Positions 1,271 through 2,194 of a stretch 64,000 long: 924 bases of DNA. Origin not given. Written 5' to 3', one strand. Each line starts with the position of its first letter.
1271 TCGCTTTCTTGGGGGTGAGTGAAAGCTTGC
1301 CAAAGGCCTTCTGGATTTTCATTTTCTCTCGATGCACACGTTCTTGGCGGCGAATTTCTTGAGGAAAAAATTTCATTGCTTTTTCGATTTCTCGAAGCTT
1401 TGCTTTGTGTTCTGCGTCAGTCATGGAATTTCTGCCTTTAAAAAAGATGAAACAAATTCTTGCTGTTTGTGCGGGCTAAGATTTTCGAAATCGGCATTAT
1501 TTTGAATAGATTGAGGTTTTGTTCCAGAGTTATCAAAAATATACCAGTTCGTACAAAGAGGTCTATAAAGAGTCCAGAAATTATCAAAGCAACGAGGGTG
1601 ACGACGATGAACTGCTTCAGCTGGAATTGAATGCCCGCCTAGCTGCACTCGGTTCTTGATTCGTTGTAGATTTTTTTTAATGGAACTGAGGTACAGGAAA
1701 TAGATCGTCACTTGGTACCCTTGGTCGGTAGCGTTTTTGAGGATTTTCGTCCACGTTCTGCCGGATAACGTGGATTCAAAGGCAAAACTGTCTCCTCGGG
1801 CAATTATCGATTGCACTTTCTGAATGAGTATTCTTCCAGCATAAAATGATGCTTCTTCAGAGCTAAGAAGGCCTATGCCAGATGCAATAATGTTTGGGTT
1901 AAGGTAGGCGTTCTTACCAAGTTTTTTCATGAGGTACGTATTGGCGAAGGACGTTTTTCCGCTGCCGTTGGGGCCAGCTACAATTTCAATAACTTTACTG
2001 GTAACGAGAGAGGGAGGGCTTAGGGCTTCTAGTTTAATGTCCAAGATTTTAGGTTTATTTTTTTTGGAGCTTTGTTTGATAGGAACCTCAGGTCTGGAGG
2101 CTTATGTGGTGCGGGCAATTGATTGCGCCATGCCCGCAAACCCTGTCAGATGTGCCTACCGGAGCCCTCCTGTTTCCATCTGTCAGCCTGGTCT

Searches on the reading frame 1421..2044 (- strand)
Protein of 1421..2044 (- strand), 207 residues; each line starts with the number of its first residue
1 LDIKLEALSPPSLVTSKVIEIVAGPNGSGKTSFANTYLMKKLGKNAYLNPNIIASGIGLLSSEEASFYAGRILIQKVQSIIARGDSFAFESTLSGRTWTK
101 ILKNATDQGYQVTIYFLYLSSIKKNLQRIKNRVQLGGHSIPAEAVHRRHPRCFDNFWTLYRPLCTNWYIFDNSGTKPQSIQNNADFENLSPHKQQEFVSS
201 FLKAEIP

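Call 5: search_protein_families(library=pfam, proteins=[window:1421-2044:-], max_evalue=0.01)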
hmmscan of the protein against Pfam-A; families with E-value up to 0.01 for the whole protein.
window:1421-2044:- (207 aa): 2 families
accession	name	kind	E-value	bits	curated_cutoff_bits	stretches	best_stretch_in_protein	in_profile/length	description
PF06414.18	Zeta_toxin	-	1.1e-07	32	22.3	1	69-150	80-164/199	Zeta toxin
PF13671.12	AAA_33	-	0.0013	19.5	27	1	21-144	3-132/143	AAA domain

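Call 56: search_protein_families(library=ncbifam, proteins=[window:1421-2044:-], max_evalue=0.01)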
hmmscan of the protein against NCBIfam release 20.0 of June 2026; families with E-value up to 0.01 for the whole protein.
window:1421-2044:- (207 aa): 1 family
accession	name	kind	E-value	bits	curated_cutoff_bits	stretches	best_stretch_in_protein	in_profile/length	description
NF005252.0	PRK06762.1-3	equivalog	0.0082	15.9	258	0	19-134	13-127/189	hypothetical protein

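Call 69: search_protein_families(library=phrogs, proteins=[window:1421-2044:-], max_evalue=0.01)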
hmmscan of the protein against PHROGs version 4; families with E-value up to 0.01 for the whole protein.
window:1421-2044:- (207 aa): 0 families

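Call 70: search_protein_families(library=padloc, proteins=[window:1421-2044:-], max_evalue=0.01)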
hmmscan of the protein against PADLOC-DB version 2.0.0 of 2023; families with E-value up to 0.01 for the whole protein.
window:1421-2044:- (207 aa): 0 families
